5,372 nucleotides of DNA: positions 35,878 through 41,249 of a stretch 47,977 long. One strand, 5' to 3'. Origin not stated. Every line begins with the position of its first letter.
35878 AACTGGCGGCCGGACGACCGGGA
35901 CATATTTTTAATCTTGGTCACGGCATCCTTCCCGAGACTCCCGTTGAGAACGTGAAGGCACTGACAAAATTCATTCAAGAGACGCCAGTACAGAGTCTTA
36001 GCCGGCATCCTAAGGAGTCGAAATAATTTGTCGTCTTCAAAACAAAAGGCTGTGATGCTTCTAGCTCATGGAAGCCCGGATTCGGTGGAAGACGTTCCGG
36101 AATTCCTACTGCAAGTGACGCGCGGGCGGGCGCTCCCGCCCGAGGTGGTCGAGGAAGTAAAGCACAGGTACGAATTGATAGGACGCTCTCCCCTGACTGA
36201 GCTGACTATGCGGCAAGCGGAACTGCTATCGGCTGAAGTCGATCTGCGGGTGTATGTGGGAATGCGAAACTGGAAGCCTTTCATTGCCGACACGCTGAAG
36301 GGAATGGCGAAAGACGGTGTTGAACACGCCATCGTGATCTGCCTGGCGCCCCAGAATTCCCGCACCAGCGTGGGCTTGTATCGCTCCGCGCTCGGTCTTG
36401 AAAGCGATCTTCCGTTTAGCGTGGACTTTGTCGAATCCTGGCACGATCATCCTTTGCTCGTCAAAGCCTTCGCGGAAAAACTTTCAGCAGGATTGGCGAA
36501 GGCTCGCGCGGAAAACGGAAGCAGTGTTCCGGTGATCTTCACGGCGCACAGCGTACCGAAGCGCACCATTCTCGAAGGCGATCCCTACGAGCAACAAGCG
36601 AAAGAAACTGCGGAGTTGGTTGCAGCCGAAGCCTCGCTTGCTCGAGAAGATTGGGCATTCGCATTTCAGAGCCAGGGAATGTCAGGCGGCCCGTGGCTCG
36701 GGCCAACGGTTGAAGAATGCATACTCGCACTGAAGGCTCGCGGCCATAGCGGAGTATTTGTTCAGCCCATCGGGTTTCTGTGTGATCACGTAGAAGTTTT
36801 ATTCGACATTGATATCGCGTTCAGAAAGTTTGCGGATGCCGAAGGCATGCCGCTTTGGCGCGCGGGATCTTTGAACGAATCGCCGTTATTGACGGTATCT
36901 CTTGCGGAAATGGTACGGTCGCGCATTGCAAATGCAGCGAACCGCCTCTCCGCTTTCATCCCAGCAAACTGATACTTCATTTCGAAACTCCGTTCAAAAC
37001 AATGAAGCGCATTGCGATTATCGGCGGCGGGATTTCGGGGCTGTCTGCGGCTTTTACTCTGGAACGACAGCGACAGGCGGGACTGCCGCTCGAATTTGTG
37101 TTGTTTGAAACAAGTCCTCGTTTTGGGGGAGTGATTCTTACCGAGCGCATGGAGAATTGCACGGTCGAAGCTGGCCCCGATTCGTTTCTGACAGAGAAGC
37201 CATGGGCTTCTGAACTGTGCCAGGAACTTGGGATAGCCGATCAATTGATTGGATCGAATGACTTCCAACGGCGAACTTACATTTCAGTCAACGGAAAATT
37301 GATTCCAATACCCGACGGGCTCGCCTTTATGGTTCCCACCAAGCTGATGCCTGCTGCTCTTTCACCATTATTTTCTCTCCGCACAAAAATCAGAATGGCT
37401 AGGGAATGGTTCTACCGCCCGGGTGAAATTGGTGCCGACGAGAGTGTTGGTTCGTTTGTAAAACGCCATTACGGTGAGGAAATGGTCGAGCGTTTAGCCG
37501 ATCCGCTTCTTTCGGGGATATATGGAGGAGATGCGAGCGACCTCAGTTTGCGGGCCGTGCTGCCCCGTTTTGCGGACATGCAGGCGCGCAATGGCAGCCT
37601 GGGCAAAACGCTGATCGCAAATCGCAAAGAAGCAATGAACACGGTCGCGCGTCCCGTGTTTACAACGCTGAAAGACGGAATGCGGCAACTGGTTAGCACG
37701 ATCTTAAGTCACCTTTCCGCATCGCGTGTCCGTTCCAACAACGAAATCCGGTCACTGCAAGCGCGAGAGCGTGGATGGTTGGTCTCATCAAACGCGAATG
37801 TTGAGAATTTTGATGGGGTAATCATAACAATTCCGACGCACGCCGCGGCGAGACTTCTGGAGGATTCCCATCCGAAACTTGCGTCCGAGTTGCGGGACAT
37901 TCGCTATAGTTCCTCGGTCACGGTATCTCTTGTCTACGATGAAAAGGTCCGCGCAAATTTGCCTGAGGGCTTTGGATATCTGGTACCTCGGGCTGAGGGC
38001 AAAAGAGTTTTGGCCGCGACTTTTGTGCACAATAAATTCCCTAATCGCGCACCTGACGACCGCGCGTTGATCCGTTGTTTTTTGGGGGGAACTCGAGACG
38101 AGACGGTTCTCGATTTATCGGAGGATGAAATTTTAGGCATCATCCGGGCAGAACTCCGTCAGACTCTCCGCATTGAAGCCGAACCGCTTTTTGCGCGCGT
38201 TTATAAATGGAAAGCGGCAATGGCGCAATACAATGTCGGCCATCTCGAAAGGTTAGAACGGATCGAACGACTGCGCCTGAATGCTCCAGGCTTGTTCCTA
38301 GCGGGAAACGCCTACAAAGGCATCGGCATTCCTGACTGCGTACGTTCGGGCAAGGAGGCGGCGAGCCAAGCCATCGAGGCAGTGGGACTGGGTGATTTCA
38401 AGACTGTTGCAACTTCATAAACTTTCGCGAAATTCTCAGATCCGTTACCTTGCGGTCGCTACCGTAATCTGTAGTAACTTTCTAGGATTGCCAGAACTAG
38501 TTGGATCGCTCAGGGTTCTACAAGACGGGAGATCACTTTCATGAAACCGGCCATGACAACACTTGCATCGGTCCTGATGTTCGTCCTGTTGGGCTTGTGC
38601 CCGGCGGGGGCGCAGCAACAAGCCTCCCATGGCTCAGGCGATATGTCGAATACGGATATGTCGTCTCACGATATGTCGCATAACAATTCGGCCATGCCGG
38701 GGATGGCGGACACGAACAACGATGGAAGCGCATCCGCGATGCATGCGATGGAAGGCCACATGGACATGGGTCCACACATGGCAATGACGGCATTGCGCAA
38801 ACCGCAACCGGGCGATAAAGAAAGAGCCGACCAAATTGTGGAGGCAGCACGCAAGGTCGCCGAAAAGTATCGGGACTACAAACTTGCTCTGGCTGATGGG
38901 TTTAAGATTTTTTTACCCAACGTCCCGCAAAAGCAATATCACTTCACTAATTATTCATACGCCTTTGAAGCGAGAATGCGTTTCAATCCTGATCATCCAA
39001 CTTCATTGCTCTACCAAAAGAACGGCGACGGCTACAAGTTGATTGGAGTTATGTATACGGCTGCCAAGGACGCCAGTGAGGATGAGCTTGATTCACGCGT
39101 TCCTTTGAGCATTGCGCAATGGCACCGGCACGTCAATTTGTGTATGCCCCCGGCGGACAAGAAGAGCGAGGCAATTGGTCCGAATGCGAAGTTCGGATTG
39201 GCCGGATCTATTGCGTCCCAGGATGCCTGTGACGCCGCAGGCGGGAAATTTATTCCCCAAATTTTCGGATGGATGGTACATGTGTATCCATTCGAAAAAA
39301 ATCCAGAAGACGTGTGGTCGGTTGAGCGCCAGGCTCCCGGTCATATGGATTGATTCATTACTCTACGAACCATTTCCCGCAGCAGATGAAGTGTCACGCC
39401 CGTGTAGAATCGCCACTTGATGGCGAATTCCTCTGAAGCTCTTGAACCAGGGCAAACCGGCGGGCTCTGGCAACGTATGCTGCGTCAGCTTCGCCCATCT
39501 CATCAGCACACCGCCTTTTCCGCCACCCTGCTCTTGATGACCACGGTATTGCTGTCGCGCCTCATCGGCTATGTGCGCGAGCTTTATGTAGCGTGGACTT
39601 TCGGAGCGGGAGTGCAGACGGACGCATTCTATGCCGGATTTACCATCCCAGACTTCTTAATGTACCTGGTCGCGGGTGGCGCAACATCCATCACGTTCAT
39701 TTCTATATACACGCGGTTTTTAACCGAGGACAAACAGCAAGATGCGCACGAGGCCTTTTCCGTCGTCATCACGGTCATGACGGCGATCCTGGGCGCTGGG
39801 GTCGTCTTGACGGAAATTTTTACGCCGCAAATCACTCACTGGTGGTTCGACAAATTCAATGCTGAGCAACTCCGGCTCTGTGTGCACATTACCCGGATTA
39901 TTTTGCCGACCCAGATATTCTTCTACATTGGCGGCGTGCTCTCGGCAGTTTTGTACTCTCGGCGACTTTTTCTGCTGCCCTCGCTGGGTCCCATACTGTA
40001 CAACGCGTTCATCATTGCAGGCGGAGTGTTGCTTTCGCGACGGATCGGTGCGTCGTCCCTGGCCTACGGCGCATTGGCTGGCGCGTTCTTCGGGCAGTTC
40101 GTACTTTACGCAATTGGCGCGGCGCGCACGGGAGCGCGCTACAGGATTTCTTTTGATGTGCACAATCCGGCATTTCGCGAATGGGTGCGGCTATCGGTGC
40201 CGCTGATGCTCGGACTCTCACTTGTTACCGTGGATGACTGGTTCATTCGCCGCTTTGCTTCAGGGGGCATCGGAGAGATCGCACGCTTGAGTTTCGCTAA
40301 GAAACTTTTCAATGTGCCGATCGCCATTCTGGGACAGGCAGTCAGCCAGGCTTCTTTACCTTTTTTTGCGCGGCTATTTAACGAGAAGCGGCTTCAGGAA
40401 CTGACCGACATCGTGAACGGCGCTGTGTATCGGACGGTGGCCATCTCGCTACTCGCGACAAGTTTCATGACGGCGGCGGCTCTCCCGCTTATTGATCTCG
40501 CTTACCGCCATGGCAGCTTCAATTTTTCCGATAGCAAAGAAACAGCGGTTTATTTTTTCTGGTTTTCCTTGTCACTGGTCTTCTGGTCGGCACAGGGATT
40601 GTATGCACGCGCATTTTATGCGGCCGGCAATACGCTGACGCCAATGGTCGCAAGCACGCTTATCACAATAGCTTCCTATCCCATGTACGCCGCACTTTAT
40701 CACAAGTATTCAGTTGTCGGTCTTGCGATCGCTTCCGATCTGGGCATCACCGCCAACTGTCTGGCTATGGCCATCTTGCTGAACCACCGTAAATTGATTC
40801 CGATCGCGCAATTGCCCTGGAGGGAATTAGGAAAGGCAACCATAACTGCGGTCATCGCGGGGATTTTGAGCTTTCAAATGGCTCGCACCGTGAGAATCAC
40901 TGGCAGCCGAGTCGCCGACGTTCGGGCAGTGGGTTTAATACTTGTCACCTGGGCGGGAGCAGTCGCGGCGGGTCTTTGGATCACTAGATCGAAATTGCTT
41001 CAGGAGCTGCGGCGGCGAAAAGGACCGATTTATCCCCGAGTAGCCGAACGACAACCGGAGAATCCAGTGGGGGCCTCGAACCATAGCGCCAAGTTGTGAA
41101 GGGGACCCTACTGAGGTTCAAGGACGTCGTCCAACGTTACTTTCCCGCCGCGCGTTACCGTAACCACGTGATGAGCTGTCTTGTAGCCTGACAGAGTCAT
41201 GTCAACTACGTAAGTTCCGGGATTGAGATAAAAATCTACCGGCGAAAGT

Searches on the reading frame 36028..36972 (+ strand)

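Call 9: search_protein_families(library=pfam, proteins=[window:36028-36972:+], max_evalue=0.001)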
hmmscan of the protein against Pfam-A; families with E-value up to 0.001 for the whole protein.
window:36028-36972:+ (314 aa): 1 family
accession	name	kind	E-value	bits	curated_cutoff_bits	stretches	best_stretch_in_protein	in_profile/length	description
PF00762.24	Ferrochelatase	-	9.5e-76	255.2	27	1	7-299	2-316/317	Ferrochelatase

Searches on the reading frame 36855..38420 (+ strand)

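Call 9: search_protein_families(library=pfam, proteins=[window:36855-38420:+], max_evalue=0.001)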
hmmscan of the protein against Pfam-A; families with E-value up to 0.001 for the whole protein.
window:36855-38420:+ (521 aa): 4 families
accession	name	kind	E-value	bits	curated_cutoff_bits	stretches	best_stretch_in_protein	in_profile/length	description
PF01593.30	Amino_oxidase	-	2e-59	202.5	19.8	1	60-506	1-442/443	Flavin containing amine oxidoreductase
PF13450.12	NAD_binding_8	-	1.4e-11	45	21.9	1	55-125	1-68/68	NAD(P)-binding Rossmann-like domain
PF01266.30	DAO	-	5.4e-08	33.2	27.9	0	52-91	1-35/353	FAD dependent oxidoreductase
PF13454.12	NAD_binding_9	-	0.00012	22.5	21.8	0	54-98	1-45/155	FAD-NAD(P)-binding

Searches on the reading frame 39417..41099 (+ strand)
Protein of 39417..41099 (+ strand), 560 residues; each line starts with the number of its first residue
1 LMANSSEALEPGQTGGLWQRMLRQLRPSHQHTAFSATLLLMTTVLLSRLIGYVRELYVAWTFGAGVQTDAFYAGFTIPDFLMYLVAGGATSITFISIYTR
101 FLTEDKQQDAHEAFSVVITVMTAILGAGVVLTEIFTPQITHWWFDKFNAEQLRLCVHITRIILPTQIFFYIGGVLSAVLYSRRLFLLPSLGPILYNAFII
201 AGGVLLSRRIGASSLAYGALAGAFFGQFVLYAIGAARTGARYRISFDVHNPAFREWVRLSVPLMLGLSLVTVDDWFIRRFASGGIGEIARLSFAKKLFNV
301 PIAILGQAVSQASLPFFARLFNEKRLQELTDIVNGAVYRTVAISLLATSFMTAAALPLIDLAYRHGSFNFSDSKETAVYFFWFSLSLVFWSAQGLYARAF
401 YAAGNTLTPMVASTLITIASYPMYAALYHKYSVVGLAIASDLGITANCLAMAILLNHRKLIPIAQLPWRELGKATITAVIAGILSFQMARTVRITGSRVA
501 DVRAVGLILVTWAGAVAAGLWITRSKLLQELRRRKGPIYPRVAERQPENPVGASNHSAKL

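Call 9: search_protein_families(library=pfam, proteins=[window:39417-41099:+], max_evalue=0.001)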
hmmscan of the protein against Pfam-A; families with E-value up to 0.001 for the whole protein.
window:39417-41099:+ (560 aa): 1 family
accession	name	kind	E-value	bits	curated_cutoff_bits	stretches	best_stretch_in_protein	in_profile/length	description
PF03023.19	MurJ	-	9.1e-65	219.5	27.4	1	59-489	2-434/451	Lipid II flippase MurJ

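Call 51: search_protein_families(library=padloc, proteins=[window:39417-41099:+], max_evalue=0.001)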
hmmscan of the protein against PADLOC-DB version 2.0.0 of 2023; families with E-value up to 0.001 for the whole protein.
window:39417-41099:+ (560 aa): 0 families
